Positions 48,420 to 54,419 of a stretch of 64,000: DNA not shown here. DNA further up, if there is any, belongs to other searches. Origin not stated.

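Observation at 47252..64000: Conserved outer-membrane biogenesis cluster (bamA-skp-lpxD ... fabZ-lpxA) split by about 13 kb encoding two giant paralogous surface proteins that bracket lpxC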

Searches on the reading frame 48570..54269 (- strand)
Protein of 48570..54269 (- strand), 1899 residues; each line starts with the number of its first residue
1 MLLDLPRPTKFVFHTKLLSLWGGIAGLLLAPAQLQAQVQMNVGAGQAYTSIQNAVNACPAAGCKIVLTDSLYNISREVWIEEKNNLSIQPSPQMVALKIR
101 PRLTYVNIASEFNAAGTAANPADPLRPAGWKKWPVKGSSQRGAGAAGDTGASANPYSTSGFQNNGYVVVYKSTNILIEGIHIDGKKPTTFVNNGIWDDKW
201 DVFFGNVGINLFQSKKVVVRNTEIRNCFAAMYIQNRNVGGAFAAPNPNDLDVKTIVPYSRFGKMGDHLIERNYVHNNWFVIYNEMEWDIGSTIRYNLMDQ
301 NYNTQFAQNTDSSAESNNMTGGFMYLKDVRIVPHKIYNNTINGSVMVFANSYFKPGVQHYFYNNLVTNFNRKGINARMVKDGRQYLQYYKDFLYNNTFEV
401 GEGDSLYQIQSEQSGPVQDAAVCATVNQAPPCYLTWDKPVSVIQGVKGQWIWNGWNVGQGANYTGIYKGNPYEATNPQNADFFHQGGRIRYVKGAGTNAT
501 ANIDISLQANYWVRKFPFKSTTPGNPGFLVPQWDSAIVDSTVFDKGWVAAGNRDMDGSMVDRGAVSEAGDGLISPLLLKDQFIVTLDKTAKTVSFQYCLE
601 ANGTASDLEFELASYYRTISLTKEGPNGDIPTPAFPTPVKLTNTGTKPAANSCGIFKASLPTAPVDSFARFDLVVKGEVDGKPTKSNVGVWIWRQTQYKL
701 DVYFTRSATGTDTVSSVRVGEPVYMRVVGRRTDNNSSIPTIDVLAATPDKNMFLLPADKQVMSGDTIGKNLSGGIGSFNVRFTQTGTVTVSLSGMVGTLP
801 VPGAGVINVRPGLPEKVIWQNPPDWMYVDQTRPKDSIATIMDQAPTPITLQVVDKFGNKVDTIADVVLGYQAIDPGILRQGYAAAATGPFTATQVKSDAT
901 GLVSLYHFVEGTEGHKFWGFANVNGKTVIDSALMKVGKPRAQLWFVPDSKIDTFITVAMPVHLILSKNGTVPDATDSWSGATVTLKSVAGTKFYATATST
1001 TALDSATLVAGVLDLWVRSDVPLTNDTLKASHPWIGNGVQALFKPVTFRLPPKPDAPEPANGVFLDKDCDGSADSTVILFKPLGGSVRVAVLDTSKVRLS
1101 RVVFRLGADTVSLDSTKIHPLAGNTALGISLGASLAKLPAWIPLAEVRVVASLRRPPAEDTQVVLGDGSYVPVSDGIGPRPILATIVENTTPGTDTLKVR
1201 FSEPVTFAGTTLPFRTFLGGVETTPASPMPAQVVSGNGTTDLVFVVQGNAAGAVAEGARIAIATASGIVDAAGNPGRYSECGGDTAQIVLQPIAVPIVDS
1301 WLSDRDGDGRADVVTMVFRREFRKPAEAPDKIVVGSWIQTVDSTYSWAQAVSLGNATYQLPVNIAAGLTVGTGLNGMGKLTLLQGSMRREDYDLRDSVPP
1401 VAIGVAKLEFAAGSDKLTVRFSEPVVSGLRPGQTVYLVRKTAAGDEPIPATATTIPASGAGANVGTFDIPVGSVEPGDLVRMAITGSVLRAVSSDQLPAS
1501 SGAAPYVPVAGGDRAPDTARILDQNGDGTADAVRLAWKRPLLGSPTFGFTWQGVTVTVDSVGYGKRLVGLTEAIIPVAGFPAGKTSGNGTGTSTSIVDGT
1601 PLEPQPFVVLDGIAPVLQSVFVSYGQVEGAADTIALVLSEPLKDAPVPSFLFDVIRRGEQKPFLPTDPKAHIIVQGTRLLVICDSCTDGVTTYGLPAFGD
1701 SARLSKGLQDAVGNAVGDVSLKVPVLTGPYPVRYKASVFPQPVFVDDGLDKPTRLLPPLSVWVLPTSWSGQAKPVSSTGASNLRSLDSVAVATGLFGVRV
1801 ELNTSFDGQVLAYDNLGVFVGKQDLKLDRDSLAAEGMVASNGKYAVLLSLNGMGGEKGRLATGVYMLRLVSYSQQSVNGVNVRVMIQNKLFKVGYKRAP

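Call 6: search_protein_families(library=pfam, proteins=[window:48570-54269:-], max_evalue=0.01)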
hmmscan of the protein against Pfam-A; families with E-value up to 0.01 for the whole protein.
window:48570-54269:- (1899 aa): 0 families

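Call 7: search_protein_families(library=ncbifam, proteins=[window:48570-54269:-], max_evalue=0.01)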
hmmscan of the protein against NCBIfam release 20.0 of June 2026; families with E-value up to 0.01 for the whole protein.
window:48570-54269:- (1899 aa): 0 families

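Call 24: find_homologous_proteins(query=window:48570-54269:-)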
Query window:48570-54269:- (1899 aa): 46 proteins with E <= 0.001 among 8000 candidates.
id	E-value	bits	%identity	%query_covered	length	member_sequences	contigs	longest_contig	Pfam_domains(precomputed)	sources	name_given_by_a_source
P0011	0.0e+0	4333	100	100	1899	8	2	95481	-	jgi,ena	-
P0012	0.0e+0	3521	81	99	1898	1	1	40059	-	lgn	-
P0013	0.0e+0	3519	80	100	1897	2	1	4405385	-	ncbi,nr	ncbi:MAG: hypothetical protein IPO40_03180 [Fibrobacteres bacterium]|nr:hypothetical protein [Fibrob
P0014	0.0e+0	3505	80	99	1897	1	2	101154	-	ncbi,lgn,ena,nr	ncbi:MAG: hypothetical protein IPN71_15995 [Fibrobacteres bacterium]|nr:hypothetical protein [Fibrob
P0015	0.0e+0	2366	59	98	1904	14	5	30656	-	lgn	-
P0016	0.0e+0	2338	58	99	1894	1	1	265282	-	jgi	-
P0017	0.0e+0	1900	50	98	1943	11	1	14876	-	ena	-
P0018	0.0e+0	1899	56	85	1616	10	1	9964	-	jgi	jgi:hypothetical protein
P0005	0.0e+0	1777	48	86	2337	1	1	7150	-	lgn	-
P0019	0.0e+0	1755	49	86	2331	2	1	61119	-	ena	-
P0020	0.0e+0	1616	50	87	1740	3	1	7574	-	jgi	jgi:hypothetical protein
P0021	0.0e+0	1495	43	99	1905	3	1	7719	-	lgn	-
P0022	0.0e+0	1431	42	99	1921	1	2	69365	-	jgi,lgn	jgi:hypothetical protein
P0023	0.0e+0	1420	43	99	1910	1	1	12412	-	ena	-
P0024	0.0e+0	1398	41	99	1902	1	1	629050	-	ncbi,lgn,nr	ncbi:MAG: right-handed parallel beta-helix repeat-containing protein [Fibrobacteria bacterium]|nr:ri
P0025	0.0e+0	1328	41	97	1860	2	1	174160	-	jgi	-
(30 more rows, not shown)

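Call 25: find_encoding_contigs(protein=P0024, flank=10000, max_places=1)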
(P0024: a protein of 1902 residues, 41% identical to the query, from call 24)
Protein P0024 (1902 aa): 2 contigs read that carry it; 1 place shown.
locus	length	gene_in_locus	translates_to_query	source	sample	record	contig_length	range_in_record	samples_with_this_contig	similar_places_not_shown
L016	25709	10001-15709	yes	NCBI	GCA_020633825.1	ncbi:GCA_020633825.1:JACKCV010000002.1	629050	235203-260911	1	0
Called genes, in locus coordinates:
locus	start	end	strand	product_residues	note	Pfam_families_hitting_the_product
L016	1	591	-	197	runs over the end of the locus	-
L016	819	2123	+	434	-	PF05496:RuvB_N, PF00004:AAA, PF16193:AAA_assoc_2, PF12002:MgsA_C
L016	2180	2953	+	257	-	PF04784:DUF547 (weak)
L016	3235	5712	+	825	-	PF02861:Clp_N, PF00004:AAA, PF17871:AAA_lid_9, PF02151:UVR, PF00004:AAA, PF07724:AAA_2, PF07728:AAA_5, PF10431:ClpB_D2-small, +8 more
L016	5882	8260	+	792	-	PF07244:POTRA, PF01103:Omp85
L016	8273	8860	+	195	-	PF03938:OmpH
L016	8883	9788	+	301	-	PF25084:LbH_EIF2B (faint), PF25087:GMPPB_C (faint), PF00132:Hexapep (weak)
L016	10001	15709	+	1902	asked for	-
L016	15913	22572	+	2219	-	-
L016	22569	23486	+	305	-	PF03331:LpxC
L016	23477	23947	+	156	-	PF22817:ApeP-like (weak), PF07977:FabA, PF22818:ApeI-like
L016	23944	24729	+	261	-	PF25087:GMPPB_C (weak), PF25084:LbH_EIF2B (faint), PF00132:Hexapep, PF13720:Acetyltransf_11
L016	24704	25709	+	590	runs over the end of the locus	PF00512:HisKA, PF02518:HATPase_c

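Call 26: find_encoding_contigs(protein=P0016, flank=10000, max_places=1)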
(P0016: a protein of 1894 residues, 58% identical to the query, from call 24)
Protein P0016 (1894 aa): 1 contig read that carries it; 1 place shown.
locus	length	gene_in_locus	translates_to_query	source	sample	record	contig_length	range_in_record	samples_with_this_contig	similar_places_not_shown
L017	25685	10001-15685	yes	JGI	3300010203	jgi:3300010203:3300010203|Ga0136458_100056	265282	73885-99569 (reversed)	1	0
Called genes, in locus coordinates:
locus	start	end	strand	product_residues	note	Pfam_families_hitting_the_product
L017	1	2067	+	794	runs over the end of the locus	PF08479:POTRA_2 (faint), PF07244:POTRA, PF01103:Omp85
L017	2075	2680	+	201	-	PF03938:OmpH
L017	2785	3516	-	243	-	-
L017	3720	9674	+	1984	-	-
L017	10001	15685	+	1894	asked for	-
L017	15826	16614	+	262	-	PF03331:LpxC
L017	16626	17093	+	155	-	PF22817:ApeP-like (faint), PF07977:FabA, PF22818:ApeI-like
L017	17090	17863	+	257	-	PF25084:LbH_EIF2B (faint), PF25087:GMPPB_C (faint), PF14602:Hexapep_2 (faint), PF00132:Hexapep (weak), PF13720:Acetyltransf_11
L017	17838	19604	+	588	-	PF00512:HisKA, PF02518:HATPase_c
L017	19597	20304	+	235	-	PF00072:Response_reg, PF00486:Trans_reg_C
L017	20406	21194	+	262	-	PF01066:CDP-OH_P_transf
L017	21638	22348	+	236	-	PF00535:Glycos_transf_2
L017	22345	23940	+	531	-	PF00535:Glycos_transf_2, PF10111:Glyco_tranf_2_2 (weak), PF13641:Glyco_tranf_2_3, PF13632:Glyco_trans_2_3, PF02709:Glyco_transf_7C (faint)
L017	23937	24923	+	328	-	PF03255:ACCA, PF01039:Carboxyl_trans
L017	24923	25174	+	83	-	PF03966:Trm112p (faint)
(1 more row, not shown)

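Call 27: find_encoding_contigs(protein=P0025, flank=10000, max_places=1)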
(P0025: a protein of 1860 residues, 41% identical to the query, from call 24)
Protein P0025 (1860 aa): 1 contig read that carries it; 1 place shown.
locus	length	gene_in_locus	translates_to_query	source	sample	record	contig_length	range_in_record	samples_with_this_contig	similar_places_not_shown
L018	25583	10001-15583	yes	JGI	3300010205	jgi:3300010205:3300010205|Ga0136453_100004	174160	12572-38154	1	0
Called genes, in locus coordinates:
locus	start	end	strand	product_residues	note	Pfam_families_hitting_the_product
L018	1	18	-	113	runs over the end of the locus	PF03091:CutA1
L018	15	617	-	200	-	-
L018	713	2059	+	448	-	PF05496:RuvB_N, PF00004:AAA, PF16193:AAA_assoc_2, PF12002:MgsA_C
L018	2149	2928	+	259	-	PF04784:DUF547 (weak)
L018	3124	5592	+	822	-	PF02861:Clp_N, PF13191:AAA_16 (weak), PF00004:AAA, PF17871:AAA_lid_9, PF00004:AAA, PF07724:AAA_2, PF07728:AAA_5, PF10431:ClpB_D2-small, +11 more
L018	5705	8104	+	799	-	PF07244:POTRA, PF08479:POTRA_2 (faint), PF07244:POTRA, PF01103:Omp85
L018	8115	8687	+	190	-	PF03938:OmpH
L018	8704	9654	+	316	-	PF25087:GMPPB_C (faint), PF25084:LbH_EIF2B (faint), PF00132:Hexapep (weak), PF14602:Hexapep_2 (faint), PF00132:Hexapep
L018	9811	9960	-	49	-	-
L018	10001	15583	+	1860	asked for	-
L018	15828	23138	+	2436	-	-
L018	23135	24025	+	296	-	PF03331:LpxC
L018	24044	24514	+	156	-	PF07977:FabA, PF22818:ApeI-like, PF03061:4HBT (weak), PF13279:4HBT_2 (faint)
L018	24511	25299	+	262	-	PF25084:LbH_EIF2B (faint), PF25087:GMPPB_C (faint), PF00132:Hexapep, PF13720:Acetyltransf_11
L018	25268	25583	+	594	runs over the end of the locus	PF00512:HisKA, PF02518:HATPase_c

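Call 29: search_solved_structures(query=A2, max_evalue=1, show_alignments=0)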
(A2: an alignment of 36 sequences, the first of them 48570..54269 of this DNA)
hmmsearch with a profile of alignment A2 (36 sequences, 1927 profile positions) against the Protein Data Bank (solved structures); distinct sequences matched with E-value up to 1: 0.
